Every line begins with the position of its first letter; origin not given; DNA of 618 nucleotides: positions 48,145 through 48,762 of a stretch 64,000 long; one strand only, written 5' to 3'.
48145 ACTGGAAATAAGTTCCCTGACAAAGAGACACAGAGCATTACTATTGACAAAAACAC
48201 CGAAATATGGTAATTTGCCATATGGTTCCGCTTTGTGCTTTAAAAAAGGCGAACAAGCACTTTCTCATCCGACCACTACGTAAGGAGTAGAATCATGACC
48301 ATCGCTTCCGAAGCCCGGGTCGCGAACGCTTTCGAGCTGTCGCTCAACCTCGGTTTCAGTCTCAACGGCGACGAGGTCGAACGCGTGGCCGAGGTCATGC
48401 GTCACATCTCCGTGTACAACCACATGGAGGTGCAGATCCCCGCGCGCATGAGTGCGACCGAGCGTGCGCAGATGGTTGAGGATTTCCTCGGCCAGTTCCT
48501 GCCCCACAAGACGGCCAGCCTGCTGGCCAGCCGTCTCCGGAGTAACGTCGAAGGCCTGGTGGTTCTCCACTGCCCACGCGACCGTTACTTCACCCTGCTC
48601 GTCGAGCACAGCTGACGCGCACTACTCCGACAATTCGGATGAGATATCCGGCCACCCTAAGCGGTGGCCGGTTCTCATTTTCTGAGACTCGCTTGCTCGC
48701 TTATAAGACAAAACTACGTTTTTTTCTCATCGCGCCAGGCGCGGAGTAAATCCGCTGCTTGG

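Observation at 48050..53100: Islet of GC-rich, individually promoted micro-cassettes filling the gaps between housekeeping genes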

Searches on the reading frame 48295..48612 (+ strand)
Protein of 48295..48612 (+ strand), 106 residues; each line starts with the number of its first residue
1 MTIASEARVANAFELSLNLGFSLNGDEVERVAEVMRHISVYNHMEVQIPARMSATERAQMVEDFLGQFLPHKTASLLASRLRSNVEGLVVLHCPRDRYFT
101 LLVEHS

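Call 7: search_protein_families(library=pfam, proteins=[window:48295-48612:+], max_evalue=1)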
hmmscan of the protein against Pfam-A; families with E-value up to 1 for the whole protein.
window:48295-48612:+ (106 aa): 0 families

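Call 8: search_protein_families(library=phrogs, proteins=[window:48295-48612:+], max_evalue=1)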
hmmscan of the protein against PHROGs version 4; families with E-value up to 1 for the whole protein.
window:48295-48612:+ (106 aa): 2 families
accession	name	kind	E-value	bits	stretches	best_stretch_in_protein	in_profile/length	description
phrog_26313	-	unknown function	0.03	15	1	21-103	2-80/158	-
phrog_32097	-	unknown function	0.065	14.7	1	14-57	9-51/81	-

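Call 12: list_cluster_members(proteins=[window:48295-48612:+, window:50149-50385:-, window:50565-50732:-, window:50892-51302:-, window:51470-51868:-, window:52659-53027:+, window:482-859:-, window:48785-49633:-, window:53125-53952:+])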
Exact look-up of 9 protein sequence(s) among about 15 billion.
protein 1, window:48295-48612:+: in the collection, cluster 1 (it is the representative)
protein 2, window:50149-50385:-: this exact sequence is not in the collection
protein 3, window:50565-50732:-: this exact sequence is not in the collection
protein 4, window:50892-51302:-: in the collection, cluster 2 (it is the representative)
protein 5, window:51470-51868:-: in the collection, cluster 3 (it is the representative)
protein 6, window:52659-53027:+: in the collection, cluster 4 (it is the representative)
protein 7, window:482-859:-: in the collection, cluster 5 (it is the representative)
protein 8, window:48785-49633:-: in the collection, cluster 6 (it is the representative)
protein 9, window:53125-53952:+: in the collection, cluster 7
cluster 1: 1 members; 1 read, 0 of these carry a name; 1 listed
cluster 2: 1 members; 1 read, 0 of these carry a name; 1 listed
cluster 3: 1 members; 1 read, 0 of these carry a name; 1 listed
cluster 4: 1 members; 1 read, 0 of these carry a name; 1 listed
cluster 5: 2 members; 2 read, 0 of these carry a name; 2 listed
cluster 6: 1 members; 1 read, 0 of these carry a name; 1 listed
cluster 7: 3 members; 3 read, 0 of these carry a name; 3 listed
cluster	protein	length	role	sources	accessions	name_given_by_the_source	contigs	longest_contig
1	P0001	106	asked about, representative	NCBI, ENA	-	-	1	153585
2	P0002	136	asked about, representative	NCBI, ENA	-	-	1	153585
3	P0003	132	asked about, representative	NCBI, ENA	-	-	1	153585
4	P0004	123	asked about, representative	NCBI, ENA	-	-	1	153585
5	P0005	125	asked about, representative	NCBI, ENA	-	-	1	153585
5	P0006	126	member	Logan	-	-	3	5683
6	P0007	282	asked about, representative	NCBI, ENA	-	-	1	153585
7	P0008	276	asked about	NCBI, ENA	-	-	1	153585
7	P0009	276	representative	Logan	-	-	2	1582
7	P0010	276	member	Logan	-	-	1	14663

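Call 14: find_encoding_contigs(protein=P0010, flank=10000, max_places=6)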
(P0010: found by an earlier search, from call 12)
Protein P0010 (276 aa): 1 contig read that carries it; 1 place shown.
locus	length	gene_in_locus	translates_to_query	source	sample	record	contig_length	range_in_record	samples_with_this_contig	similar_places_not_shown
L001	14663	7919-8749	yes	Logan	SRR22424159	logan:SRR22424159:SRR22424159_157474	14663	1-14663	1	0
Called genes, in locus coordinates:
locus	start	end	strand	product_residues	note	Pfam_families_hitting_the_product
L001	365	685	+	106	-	-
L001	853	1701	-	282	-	PF02481:DNA_processg_A, PF18306:LDcluster4 (faint)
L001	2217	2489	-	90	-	-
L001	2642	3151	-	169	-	-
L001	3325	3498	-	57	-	-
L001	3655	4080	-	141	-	-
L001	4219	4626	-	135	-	PF01475:FUR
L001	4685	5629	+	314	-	PF01656:CbiA, PF13614:AAA_31 (weak)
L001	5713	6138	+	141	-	-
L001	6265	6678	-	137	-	-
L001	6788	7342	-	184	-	PF01195:Pept_tRNA_hydro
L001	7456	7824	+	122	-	-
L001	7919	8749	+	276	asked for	-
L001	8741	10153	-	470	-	PF00009:GTP_EFTU (weak), PF00071:Ras (faint), PF00350:Dynamin_N (faint), PF01926:MMR_HSR1, PF02421:FeoB_N, PF01926:MMR_HSR1, PF02421:FeoB_N, PF14714:KH_dom-like, +5 more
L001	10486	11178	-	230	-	PF00849:PseudoU_synth_2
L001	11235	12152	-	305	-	PF00072:Response_reg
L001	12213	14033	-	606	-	PF00989:PAS, PF08448:PAS_4, PF13426:PAS_9 (weak), PF00512:HisKA, PF13581:HATPase_c_2 (faint), PF02518:HATPase_c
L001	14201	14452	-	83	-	-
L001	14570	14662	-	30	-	?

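Call 15: find_encoding_contigs(protein=P0006, flank=10000, max_places=6)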
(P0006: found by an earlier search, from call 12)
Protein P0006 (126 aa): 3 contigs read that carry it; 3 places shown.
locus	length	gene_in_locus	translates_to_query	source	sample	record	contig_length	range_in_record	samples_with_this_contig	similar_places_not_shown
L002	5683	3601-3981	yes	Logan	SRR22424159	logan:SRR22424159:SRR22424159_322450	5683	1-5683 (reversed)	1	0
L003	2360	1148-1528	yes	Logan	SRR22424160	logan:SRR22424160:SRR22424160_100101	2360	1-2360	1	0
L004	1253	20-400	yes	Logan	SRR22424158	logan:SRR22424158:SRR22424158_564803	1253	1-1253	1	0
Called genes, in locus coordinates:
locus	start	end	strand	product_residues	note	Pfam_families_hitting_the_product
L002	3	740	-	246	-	?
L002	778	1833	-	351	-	PF16162:KwaB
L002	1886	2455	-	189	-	-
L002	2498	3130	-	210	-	PF04525:LOR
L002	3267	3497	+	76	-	-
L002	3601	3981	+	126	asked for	-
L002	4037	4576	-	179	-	PF09997:DUF2238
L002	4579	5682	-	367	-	?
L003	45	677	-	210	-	PF04525:LOR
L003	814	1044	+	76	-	-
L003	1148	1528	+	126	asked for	-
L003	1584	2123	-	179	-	PF09997:DUF2238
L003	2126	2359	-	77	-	?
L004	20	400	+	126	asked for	-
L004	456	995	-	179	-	PF09997:DUF2238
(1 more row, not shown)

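Call 23: search_protein_families(library=pfam, proteins=[L001:2642-3151:-, L001:3655-4080:-, L001:5713-6138:+], max_evalue=0.1)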
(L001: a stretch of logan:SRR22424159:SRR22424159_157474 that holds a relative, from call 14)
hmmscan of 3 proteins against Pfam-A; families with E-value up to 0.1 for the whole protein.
L001:2642-3151:- (169 aa): 2 families
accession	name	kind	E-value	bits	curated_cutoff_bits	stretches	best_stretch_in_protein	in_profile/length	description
PF07007.17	LprI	-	0.013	16.4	22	1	11-69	32-83/106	Lysozyme inhibitor LprI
PF24211.1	DUF7432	-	0.055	14.2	27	1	15-51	64-100/120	Family of unknown function (DUF7432)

L001:3655-4080:- (141 aa): 0 families

L001:5713-6138:+ (141 aa): 1 family
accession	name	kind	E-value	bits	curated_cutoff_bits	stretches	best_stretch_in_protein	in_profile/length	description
PF20704.4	KH_NucS_shadow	-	0.00047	20.5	27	1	36-122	27-103/130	NucS shadow ORF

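Call 42: find_related_loci(query=A4, collection=viral_contigs, flank=5000)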
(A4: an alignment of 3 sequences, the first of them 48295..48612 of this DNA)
Query A4 (106 aa) in viral_contigs; peptide patterns used: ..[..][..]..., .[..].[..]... (x = any residue, [..] = any of these).
119 stretches matched a pattern, but none encodes a relative of the query by tblastn (E <= 1e-3).

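Call 47: search_protein_representatives(protein=window:48295-48612:+)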
Query: 106 residues. Proteins with E-value up to 0.001 (for the whole library): 18; up to 1e-10: 8; up to 1e-30: 0. The best 18 are listed.
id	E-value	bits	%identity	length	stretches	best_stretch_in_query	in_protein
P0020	5.0e-20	88.0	49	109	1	9-106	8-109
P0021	5.2e-18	81.5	50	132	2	56-105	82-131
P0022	1.4e-14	70.5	46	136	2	49-106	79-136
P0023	1.1e-13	67.6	44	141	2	55-105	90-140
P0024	3.0e-13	66.2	47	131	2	53-104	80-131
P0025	4.5e-13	65.7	43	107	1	5-105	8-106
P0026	4.7e-13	65.6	44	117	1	6-106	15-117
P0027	3.2e-11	59.8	38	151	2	55-106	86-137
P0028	1.5e-10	57.6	58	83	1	57-106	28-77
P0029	1.6e-10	57.5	36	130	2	45-106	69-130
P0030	7.4e-08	49.0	44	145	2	63-104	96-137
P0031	2.1e-06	44.4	39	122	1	7-105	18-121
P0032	2.8e-06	44.0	35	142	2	53-104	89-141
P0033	5.5e-06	43.0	38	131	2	55-104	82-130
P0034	8.2e-05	39.2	34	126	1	7-105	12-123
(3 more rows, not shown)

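Call 49: find_encoding_contigs(protein=P0020, flank=6000, max_places=3)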
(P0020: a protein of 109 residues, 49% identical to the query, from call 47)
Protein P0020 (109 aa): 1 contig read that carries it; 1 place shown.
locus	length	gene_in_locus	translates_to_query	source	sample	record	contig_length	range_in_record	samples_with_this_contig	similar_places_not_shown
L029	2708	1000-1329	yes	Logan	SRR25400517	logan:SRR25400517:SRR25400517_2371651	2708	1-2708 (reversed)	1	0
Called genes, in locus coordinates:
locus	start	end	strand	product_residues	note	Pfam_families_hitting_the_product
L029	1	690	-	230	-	?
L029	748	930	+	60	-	-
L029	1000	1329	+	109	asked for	-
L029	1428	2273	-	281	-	PF02481:DNA_processg_A, PF18306:LDcluster4 (faint)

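Call 50: find_encoding_contigs(protein=P0021, flank=8000, max_places=2)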
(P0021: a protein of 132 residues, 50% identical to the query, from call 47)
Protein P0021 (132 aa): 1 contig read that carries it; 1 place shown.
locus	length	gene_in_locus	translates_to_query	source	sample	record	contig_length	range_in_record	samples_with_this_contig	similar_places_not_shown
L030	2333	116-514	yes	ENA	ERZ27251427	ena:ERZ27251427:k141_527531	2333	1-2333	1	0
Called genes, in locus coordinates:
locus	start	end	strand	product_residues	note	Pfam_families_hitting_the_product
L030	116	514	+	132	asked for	-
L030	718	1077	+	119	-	-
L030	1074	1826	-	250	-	PF02481:DNA_processg_A, PF18306:LDcluster4 (weak), PF17782:WHD_DprA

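Call 51: find_encoding_contigs(protein=P0025, flank=8000, max_places=2)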
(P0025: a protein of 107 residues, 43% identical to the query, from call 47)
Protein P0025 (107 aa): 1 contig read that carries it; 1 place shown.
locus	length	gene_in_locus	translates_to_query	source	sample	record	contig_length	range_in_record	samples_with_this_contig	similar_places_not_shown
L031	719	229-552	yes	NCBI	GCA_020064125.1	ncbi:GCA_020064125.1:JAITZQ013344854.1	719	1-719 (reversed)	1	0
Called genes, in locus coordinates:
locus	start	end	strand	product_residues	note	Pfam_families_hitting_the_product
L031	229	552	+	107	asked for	-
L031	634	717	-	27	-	?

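Call 52: find_encoding_contigs(protein=P0031, flank=8000, max_places=2)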
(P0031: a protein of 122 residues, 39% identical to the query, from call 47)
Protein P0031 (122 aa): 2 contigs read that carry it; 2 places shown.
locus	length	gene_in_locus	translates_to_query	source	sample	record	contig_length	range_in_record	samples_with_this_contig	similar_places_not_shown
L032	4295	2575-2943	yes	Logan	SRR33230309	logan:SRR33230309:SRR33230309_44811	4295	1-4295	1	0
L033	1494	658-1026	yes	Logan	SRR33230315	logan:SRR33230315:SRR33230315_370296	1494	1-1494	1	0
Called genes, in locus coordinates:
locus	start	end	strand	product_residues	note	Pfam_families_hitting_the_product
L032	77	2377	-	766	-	PF01751:Toprim, PF01131:Topoisom_bac, PF13368:Toprim_C_rpt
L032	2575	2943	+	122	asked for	-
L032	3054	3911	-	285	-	PF02481:DNA_processg_A, PF18306:LDcluster4 (weak), PF17782:WHD_DprA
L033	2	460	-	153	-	?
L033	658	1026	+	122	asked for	-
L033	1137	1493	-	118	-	?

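Call 56: search_solved_structures(query=A5, max_evalue=1)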
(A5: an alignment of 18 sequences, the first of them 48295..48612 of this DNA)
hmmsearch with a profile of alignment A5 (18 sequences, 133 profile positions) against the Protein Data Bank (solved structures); distinct sequences matched with E-value up to 1: 0.

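Call 59: search_protein_families(library=padloc, proteins=[window:48295-48612:+, L001:2642-3151:-, L001:5713-6138:+], max_evalue=0.1)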
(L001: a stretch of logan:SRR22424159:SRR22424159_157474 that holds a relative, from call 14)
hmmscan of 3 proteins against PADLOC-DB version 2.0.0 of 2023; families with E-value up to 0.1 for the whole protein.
window:48295-48612:+ (106 aa): 0 families

L001:2642-3151:- (169 aa): 0 families

L001:5713-6138:+ (141 aa): 0 families

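Call 60: search_protein_families(library=ncbifam, proteins=[window:48295-48612:+, L001:2642-3151:-, L001:5713-6138:+], max_evalue=0.1)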
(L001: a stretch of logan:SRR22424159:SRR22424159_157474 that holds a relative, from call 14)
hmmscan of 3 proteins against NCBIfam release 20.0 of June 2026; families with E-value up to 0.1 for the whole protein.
window:48295-48612:+ (106 aa): 3 families
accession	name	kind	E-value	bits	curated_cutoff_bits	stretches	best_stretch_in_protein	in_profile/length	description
TIGR01277.1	thiQ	equivalog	0.052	13.1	245.05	1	8-105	86-187/213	thiamine ABC transporter ATP-binding protein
NF008039.0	PRK10771.1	equivalog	0.076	12.4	298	0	8-60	87-138/234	thiamine ABC transporter ATP-binding protein ThiQ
NF040576.1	T2SS_GspM_XpsM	equivalog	0.09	12.4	60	0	29-89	32-92/180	type II secretion system protein GspM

L001:2642-3151:- (169 aa): 0 families

L001:5713-6138:+ (141 aa): 1 family
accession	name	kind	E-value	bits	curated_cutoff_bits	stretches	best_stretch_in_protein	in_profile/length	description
NF040488.1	SCO5389_fam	equivalog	0.004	17.3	75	1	35-121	26-102/130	SCO5389 family protein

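Call 61: predict_structure(alignment_id=A5)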
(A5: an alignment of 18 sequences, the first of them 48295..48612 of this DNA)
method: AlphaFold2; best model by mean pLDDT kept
length: 106 residues; sequences in the alignment: 18
mean_pLDDT: 89.8   pTM: 0.79
mean pLDDT of the five models: 89.8, 89.4, 88.8, 88.4, 87.6
residues with pLDDT >= 90: 84; 70-90: 11; 50-70: 8; < 50: 3
segments of 3 or more residues with pLDDT < 50: none
pLDDT, mean of each block of 10 residues (from residue 1): 51 88 96 93 94 96 97 97 96 88 93
secondary structure, 60 per line:
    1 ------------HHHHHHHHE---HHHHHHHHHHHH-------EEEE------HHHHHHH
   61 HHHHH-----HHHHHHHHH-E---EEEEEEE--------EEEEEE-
elements in order: H13-20 H25-36 E44-47 H54-65 H71-79 E85-91 E100-105

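Call 64: fold_search(model_id=the predicted structure, library=pdb)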
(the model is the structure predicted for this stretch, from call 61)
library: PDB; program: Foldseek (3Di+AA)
matches with E <= 10: 58; with E <= 0.001: 0
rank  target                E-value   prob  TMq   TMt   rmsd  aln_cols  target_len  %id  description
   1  5wu5_D                3.6e-01  0.15  0.26  0.08  12.4        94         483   12  Crystal structure of apo human Tut1, form III (released 2017-05-31)
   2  5wu5_A                7.2e-01  0.11  0.25  0.08  11.9       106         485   11  Crystal structure of apo human Tut1, form III (released 2017-05-31)
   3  2mq6_MODEL_1_A        1.8e+00  0.05  0.24  0.20  11.0       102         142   11  Solution structure of Y125F mutant of eRF1 N-domain (released 2015-06-17)
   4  5h8c                  2.1e+00  0.04  0.20  0.08  13.3        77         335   12  Truncated XPD (released 2016-01-13)
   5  6ped_B                2.3e+00  0.01  0.14  0.14  13.8       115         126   13  Crystal structure of HEMK2-TRMT112 complex (released 2019-07-03)
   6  6kms_A                2.6e+00  0.02  0.17  0.14  13.0       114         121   10  Crystal structure of human N6amt1-Trm112 in complex with SAM (space group I422) (released 2019-09-18)
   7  4w4l_C                2.8e+00  0.02  0.16  0.08  11.9        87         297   16  Crystal structure of EspG5 in complex with PE25 and PPE41 from the ESX-5 type VII secretion system of M. tuberculosis (released 2014-10-01)
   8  8h6d_E                3.6e+00  0.04  0.22  0.15  10.5        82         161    7  Crystal structure of human GCN5 histone acetyltransferase domain bound with glutaryl-CoA (released 2023-05-03)
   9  3crw                  4.1e+00  0.03  0.22  0.07  13.5        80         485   10  XPD_APO (released 2008-06-10)
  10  1gml_D                4.3e+00  0.03  0.20  0.15   4.7        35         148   14  crystal structure of the mouse CCT gamma apical domain (triclinic) (released 2002-06-18)
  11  5trm_T                4.9e+00  0.02  0.20  0.14   9.8        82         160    8  Crystal structure of human GCN5 histone acetyltransferase domain (released 2017-12-06)
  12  7fdl_K                5.2e+00  0.02  0.25  0.22   8.3       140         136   11  Crystal structure of transcription factor WER in complex with EGL3 (released 2022-07-20)
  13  5trm_L                5.6e+00  0.06  0.27  0.20   8.0        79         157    8  Crystal structure of human GCN5 histone acetyltransferase domain (released 2017-12-06)
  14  6on3_C                5.9e+00  0.04  0.20  0.16   8.3        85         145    7  A substrate bound structure of L-DOPA dioxygenase from Streptomyces sclerotialus (released 2019-06-26)
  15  5cm2_M                5.9e+00  0.01  0.15  0.14  13.9       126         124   12  Structure of Y. lipolytica Trm9-Trm112 complex, a methyltransferase modifying U34 in the anticodon loop of some tRNAs (released 2015-10-21)
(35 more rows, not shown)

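Call 102: find_encoding_contigs(protein=P0005, flank=10000, max_places=2)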
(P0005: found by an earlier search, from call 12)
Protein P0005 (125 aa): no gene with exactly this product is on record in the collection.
